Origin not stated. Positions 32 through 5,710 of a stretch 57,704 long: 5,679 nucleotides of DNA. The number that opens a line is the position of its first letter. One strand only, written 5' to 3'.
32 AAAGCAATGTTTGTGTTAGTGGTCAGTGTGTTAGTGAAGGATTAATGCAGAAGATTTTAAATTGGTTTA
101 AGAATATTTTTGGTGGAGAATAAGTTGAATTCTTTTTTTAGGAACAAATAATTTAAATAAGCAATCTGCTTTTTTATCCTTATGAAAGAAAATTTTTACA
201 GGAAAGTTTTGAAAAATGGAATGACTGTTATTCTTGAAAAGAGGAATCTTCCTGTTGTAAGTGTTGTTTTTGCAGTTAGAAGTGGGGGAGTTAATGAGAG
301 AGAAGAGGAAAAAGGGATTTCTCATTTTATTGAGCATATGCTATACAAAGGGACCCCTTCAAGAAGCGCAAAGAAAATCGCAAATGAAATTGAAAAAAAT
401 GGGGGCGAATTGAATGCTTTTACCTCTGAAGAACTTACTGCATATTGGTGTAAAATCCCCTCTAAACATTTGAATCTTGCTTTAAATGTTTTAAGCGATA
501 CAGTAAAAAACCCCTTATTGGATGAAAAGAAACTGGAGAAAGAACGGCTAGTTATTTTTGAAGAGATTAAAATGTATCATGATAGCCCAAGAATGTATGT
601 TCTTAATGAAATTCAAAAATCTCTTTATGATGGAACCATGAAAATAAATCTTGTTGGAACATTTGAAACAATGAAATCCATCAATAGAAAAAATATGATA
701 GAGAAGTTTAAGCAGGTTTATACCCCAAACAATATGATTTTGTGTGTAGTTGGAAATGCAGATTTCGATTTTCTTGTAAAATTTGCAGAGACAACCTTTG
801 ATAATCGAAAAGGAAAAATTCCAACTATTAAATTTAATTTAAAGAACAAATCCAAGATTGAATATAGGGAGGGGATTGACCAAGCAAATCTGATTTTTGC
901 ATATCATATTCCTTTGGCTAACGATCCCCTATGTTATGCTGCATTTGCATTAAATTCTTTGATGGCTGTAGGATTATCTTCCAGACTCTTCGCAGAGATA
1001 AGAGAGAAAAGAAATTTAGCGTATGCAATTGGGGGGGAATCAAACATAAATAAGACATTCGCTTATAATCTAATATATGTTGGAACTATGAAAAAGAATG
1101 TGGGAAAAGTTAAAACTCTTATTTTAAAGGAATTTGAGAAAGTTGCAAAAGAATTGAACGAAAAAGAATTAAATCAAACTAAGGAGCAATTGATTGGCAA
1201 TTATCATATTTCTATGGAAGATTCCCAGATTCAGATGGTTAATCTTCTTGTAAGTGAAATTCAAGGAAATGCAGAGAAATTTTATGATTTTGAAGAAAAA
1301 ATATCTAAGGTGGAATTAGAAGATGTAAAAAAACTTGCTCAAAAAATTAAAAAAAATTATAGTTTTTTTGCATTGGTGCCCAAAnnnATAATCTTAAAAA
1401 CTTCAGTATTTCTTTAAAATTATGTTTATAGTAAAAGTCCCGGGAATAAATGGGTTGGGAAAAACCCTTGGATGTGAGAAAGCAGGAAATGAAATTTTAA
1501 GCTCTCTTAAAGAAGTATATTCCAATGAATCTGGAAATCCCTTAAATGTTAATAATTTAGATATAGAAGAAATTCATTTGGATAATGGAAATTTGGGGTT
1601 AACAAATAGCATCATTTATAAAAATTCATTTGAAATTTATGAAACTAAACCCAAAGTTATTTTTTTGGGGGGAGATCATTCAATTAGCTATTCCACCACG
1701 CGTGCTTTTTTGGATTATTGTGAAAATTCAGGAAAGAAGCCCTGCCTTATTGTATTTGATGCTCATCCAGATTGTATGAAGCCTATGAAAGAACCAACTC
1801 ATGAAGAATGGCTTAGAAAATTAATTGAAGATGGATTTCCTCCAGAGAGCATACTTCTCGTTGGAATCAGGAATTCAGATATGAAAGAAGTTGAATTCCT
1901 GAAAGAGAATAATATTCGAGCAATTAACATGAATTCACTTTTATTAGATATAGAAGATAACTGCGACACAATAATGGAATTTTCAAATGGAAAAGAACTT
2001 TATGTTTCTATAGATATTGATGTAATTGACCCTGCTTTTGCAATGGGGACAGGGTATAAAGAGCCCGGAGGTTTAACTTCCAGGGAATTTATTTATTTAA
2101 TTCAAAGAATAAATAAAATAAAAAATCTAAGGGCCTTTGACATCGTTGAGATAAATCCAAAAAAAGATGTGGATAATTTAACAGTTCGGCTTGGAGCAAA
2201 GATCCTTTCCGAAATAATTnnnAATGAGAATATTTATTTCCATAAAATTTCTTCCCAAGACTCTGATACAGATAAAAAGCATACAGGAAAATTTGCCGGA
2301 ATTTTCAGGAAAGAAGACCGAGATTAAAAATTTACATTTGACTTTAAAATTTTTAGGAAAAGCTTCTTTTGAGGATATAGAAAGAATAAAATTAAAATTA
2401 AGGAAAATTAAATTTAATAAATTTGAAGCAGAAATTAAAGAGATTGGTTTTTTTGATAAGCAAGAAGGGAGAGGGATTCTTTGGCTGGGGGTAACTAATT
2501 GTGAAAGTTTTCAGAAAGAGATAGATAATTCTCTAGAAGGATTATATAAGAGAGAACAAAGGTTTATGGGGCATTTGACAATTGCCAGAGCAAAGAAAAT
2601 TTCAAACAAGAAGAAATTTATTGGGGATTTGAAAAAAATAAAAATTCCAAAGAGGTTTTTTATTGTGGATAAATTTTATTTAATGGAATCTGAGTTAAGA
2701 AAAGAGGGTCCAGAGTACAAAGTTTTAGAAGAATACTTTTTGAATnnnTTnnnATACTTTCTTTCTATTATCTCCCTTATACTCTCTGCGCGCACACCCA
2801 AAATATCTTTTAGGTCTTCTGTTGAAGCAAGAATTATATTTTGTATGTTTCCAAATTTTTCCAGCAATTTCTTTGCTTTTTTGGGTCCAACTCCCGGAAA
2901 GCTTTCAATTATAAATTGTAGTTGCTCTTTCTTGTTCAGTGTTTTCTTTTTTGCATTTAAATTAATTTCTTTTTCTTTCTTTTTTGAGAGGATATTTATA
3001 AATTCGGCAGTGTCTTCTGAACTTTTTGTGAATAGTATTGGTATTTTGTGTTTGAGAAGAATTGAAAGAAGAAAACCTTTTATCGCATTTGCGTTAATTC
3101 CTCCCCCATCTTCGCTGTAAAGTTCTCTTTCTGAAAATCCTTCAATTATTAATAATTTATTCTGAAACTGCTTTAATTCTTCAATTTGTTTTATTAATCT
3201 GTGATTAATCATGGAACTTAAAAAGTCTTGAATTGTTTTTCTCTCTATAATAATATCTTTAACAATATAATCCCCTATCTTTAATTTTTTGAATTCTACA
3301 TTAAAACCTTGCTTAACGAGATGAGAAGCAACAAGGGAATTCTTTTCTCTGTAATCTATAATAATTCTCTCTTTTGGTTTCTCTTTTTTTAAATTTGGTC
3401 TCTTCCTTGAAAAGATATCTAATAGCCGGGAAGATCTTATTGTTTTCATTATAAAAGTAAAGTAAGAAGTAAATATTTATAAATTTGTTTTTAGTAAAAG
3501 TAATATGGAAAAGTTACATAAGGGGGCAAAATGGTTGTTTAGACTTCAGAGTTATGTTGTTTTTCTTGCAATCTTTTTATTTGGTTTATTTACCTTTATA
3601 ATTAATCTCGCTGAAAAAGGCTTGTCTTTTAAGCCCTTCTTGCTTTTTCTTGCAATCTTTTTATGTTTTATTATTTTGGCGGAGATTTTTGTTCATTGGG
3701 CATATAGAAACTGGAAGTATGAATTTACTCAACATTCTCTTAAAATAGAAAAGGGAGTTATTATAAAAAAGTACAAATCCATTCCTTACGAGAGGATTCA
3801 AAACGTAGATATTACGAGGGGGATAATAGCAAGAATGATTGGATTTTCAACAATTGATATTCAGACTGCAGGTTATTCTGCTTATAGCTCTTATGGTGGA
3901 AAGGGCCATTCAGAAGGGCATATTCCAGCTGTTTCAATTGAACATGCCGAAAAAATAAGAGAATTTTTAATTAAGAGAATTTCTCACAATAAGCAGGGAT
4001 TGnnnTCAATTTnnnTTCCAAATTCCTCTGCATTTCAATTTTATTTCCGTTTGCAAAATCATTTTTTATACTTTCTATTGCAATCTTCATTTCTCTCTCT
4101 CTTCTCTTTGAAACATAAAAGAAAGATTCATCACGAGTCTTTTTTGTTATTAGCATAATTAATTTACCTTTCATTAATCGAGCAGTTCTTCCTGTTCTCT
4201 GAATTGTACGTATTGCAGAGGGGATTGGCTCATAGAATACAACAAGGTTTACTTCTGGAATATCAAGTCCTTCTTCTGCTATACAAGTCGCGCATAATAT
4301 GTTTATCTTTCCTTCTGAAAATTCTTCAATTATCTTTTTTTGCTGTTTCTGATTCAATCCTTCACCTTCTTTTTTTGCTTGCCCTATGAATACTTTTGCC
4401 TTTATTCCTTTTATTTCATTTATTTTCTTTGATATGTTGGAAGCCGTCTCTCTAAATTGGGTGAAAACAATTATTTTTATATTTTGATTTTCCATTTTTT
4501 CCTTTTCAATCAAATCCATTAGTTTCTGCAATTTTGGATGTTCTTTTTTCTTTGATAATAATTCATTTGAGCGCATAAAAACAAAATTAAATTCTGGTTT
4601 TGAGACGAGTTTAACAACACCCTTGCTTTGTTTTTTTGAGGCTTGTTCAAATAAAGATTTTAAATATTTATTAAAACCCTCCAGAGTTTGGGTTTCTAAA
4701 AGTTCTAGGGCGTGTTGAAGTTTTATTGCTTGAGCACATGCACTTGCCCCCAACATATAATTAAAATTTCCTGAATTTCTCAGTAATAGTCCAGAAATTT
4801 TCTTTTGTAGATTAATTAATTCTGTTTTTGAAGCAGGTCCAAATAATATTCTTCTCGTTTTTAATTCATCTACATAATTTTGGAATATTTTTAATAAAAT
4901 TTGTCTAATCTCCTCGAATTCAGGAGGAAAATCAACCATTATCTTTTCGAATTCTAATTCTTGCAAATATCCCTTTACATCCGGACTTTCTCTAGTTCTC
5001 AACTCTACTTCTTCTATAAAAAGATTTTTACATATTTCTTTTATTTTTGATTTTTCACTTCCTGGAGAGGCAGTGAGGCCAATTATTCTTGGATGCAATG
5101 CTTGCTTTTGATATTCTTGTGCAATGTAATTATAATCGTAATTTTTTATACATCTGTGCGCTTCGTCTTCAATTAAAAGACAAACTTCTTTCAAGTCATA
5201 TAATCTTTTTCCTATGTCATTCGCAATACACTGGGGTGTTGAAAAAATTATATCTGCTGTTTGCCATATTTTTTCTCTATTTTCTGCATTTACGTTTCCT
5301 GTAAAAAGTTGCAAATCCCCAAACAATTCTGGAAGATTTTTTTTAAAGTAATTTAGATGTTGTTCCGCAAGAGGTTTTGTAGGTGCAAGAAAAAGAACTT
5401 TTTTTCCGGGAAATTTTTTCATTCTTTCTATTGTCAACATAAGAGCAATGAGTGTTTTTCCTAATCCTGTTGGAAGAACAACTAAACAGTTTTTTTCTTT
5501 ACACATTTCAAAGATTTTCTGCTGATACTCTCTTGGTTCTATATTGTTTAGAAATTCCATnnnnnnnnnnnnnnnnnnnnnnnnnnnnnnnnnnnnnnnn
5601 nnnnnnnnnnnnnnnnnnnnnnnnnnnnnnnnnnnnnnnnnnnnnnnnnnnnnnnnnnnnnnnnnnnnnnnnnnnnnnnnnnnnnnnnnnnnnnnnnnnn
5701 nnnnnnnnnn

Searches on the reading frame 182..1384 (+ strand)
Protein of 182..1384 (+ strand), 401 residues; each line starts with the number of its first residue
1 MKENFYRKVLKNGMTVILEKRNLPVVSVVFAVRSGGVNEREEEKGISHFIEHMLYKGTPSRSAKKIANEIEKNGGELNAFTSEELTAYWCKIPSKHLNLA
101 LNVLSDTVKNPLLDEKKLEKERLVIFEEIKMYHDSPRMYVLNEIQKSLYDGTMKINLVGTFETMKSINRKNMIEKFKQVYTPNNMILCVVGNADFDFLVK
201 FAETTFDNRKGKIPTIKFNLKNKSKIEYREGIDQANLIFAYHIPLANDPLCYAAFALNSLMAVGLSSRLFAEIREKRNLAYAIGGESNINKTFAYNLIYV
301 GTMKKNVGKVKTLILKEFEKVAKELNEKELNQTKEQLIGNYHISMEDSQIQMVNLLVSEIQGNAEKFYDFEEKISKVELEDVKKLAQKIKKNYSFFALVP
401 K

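Call 61: search_protein_families(library=pfam, proteins=[window:182-1384:+], max_evalue=0.001)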
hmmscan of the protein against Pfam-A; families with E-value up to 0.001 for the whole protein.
window:182-1384:+ (401 aa): 2 families
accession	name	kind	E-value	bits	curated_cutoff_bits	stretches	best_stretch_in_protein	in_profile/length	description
PF00675.25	Peptidase_M16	-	7.5e-34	117.2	22.3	1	16-153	2-140/149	Insulinase (Peptidase family M16)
PF05193.26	Peptidase_M16_C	-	2.9e-32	112.4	23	1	166-337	1-181/181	Peptidase M16 inactive domain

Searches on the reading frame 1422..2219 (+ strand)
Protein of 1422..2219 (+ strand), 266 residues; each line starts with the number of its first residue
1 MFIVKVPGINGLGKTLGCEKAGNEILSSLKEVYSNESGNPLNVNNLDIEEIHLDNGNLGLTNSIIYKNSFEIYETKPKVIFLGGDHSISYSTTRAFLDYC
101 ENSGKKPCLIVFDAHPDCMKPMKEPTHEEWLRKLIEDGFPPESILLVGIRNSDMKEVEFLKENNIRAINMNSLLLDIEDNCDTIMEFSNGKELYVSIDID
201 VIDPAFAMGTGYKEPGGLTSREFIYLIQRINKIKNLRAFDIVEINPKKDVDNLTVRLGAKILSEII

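Call 61: search_protein_families(library=pfam, proteins=[window:1422-2219:+], max_evalue=0.001)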
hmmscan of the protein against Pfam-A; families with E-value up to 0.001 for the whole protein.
window:1422-2219:+ (266 aa): 1 family
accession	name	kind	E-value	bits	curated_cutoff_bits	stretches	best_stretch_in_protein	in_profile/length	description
PF00491.26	Arginase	-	3.6e-53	181.3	22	1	15-265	17-277/280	Arginase family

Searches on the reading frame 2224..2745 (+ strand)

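Call 61: search_protein_families(library=pfam, proteins=[window:2224-2745:+], max_evalue=0.001)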
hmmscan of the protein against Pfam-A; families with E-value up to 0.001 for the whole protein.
window:2224-2745:+ (174 aa): 2 families
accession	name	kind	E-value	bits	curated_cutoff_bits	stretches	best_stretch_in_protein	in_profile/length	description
PF02834.22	LigT_PEase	-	5.6e-17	62.1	23.3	2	16-87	10-87/87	LigT like Phosphoesterase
PF13563.12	2_5_RNA_ligase2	-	3.5e-08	34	27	1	29-157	18-149/152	2'-5' RNA ligase superfamily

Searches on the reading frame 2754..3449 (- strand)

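Call 61: search_protein_families(library=pfam, proteins=[window:2754-3449:-], max_evalue=0.001)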
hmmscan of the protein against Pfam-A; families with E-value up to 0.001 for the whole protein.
window:2754-3449:- (232 aa): 5 families
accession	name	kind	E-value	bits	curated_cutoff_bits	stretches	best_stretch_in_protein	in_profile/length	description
PF02732.21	ERCC4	-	7.3e-26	91.2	24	1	31-152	1-138/140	ERCC4 domain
PF14520.12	HHH_5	-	2.4e-07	31.6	27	1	183-229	6-53/57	Helix-hairpin-helix domain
PF12826.13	HHH_2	-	2.8e-06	27.8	27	1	185-222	9-46/64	Helix-hairpin-helix motif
PF01367.25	5_3_exonuc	-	0.00012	22.9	40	1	182-214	21-52/97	5'-3' exonuclease, C-terminal SAM fold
PF00633.29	HHH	-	0.00082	19.5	24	0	185-197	17-29/30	Helix-hairpin-helix motif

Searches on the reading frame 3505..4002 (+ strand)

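Call 61: search_protein_families(library=pfam, proteins=[window:3505-4002:+], max_evalue=0.001)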
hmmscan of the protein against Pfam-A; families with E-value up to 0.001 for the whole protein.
window:3505-4002:+ (166 aa): 1 family
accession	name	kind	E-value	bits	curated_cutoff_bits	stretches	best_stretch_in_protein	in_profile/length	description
PF03703.20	bPH_2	-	2.3e-19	69.8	22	1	67-155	1-78/78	Bacterial PH domain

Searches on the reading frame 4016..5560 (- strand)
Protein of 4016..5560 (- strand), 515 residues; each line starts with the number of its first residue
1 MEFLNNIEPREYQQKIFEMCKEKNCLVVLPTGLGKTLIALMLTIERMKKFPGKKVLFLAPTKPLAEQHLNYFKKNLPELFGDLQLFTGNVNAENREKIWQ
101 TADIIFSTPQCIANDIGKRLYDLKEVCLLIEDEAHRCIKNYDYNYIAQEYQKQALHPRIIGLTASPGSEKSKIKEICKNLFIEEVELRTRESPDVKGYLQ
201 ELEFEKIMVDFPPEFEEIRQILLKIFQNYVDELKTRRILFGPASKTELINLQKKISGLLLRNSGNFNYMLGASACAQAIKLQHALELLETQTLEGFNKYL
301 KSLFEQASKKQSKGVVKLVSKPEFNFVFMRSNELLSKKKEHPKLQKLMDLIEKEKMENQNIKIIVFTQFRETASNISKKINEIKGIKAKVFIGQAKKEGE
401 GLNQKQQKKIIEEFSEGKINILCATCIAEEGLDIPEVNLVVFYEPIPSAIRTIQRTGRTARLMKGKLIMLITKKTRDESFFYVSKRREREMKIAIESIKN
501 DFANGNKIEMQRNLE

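Call 61: search_protein_families(library=pfam, proteins=[window:4016-5560:-], max_evalue=0.001)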
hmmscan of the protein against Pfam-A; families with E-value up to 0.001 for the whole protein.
window:4016-5560:- (515 aa): 6 families
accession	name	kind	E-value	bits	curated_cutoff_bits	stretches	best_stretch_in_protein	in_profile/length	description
PF00270.35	DEAD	-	1.3e-27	97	26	1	11-169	2-163/167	DEAD/DEAH box helicase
PF00271.37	Helicase_C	-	6.2e-25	88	23.5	1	343-462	2-109/110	Helicase conserved C-terminal domain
PF04851.21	ResIII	-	3.9e-24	85.8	22.5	1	7-166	2-162/164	Type III restriction enzyme, res subunit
PF21210.2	RNA_helicase_helical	-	3.2e-11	43.8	27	1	244-325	25-104/108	Putative ATP-dependent RNA helicase, helical bundle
PF18766.7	SWI2_SNF2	-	6.7e-06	26.3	26.7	1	22-172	18-161/221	SWI2/SNF2 ATPase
PF22590.2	Cas3-like_C_2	-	0.00013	22.7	27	0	403-461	44-103/106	CRISPR-associated nuclease/helicase Cas3, C-terminal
